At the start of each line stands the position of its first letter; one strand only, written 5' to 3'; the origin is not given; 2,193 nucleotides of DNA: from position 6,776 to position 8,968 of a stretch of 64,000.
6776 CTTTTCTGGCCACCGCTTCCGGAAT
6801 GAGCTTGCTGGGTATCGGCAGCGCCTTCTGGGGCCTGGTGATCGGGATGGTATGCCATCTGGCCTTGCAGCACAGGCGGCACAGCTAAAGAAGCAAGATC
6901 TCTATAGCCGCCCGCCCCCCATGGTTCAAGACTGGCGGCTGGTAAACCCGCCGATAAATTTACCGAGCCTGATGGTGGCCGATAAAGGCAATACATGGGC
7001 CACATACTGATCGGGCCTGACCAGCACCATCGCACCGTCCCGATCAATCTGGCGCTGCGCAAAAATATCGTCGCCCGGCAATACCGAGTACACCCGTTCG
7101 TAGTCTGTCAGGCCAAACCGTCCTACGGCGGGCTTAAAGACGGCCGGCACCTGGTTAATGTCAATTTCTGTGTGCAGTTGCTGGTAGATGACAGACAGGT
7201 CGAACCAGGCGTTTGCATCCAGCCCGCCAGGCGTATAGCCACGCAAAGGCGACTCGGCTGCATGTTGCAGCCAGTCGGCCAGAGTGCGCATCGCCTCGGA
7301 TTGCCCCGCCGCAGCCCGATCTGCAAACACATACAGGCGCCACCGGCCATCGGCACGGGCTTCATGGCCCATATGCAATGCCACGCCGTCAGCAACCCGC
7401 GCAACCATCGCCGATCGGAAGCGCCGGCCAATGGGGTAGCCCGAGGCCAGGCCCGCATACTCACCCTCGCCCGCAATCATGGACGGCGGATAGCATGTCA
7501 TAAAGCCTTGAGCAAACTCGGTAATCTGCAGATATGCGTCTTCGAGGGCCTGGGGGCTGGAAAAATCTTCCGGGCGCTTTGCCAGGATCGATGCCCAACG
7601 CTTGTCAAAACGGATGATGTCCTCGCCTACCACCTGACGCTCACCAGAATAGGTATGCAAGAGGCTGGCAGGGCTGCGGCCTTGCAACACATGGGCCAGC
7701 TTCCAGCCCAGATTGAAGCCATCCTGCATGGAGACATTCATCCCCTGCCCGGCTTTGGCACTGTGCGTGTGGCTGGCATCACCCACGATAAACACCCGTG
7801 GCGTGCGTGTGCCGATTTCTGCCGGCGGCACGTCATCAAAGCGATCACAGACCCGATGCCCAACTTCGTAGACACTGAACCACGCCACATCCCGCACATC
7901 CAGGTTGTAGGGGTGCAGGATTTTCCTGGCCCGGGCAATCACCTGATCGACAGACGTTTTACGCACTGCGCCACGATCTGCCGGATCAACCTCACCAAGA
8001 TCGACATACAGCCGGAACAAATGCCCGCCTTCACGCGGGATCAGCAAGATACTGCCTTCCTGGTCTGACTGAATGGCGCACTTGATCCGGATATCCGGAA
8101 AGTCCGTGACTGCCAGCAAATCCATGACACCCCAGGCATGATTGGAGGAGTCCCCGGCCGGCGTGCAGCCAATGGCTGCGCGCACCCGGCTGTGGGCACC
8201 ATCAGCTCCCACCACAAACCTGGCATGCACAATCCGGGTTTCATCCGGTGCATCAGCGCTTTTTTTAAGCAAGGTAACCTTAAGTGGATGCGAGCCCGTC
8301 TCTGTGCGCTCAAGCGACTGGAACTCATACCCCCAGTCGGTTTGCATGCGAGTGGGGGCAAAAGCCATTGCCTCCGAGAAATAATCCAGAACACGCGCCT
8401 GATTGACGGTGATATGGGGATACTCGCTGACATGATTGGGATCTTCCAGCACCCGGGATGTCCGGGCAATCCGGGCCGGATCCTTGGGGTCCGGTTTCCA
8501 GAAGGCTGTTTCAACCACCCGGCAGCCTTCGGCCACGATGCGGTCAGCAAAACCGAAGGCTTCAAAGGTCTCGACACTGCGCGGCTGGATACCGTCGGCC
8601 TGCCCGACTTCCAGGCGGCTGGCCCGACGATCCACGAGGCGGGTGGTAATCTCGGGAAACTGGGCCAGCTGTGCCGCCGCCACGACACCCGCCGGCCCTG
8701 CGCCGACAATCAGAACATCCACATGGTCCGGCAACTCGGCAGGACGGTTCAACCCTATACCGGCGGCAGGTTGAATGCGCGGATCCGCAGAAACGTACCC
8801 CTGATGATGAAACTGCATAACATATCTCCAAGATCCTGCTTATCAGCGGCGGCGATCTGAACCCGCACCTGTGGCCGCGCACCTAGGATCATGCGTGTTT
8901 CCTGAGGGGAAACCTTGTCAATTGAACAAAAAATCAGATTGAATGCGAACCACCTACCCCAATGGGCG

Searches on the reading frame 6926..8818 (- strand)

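Call 5: search_protein_families(library=pfam, proteins=[window:6926-8818:-], max_evalue=0.01)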
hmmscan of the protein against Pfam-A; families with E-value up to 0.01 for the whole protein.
window:6926-8818:- (630 aa): 8 families
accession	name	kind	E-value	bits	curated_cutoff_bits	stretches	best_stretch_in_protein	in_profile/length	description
PF01494.25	FAD_binding_3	-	5.2e-64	217.1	22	1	33-404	2-348/349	FAD binding domain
PF07976.19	Phe_hydrox_dim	-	1.3e-45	156.2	24.9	1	443-629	3-196/197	Phenol hydroxylase, C-terminal dimerisation domain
PF07992.20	Pyr_redox_2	-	0.00046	20.1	26.1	1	34-65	2-32/291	Pyridine nucleotide-disulphide oxidoreductase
PF01946.23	Thi4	-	0.0011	18.7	26.2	1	33-67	18-52/235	Thi4 family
PF01266.30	DAO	-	0.0019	18.2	27.9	0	34-65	1-31/353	FAD dependent oxidoreductase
PF13450.12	NAD_binding_8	-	0.0035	18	21.9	1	37-66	1-29/68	NAD(P)-binding Rossmann-like domain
PF21274.3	Rng_hyd_C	-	0.0051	17.5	27.5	0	589-611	66-88/107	Aromatic-ring hydroxylase, C-terminal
PF00890.30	FAD_binding_2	-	0.0089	15.7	20.4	0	34-64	1-30/414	FAD binding domain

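Call 43: search_protein_families(library=ncbifam, proteins=[window:6926-8818:-], max_evalue=1e-10)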
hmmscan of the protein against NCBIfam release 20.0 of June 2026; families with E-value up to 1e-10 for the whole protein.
window:6926-8818:- (630 aa): 23 families
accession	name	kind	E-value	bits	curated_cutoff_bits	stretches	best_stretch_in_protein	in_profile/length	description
NF006144.0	PRK08294.1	subfamily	5e-287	953.4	560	1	1-627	1-634/637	phenol 2-monooxygenase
NF004832.0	PRK06184.1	subfamily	5.9e-60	203.5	476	1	31-405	5-348/506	hypothetical protein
NF005531.0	PRK07190.1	equivalog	2.6e-46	158.3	530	1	195-442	150-372/487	FAD-binding protein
NF006002.0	PRK08132.1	subfamily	1.2e-41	142.8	416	1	28-432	21-390/552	FAD-dependent oxidoreductase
NF006092.0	PRK08244.1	equivalog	5.1e-40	137.6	644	1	189-404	138-336/494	monooxygenase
NF004831.0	PRK06183.1-5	equivalog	3.8e-39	134.6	546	1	31-415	7-356/568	bifunctional 3-(3-hydroxy-phenyl)propionate/3-hydroxycinnamic acid hydroxylase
NF033145.1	rif_monoox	equivalog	3.2e-38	131.8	800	1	33-417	1-346/472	rifampin monooxygenase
NF004780.0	PRK06126.1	subfamily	1.8e-37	128.9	445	1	30-415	6-379/552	hypothetical protein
NF005303.0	PRK06834.1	subfamily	1.2e-34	119.7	625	1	194-404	140-329/488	hypothetical protein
NF004829.0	PRK06183.1-3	subfamily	1.3e-34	119.9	390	1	31-411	7-359/520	bifunctional 3-(3-hydroxy-phenyl)propionate/3-hydroxycinnamic acid hydroxylase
NF000343.1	rif_mono_Iri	exception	2.1e-28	99.6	950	1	192-413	138-344/479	rifampin monooxygenase Iri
NF046068.1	AkvoneHdxseDnrF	equivalog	1.2e-27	96.9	650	1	35-403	1-351/439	aklavinone 12-hydroxylase DnrF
NF046069.1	AkvoneHdxseRdmE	equivalog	5.1e-26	91.5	700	1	35-402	1-351/521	aklavinone 12-hydroxylase RdmE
NF004828.0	PRK06183.1-2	equivalog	1.1e-25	90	853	1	31-399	11-341/568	bifunctional 3-(3-hydroxy-phenyl)propionate/3-hydroxycinnamic acid hydroxylase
NF045577.1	FAD_mono_MbnF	equivalog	2.5e-22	79.1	800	0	339-399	292-352/531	methanobactin biosynthesis FAD monooxygenase MbnF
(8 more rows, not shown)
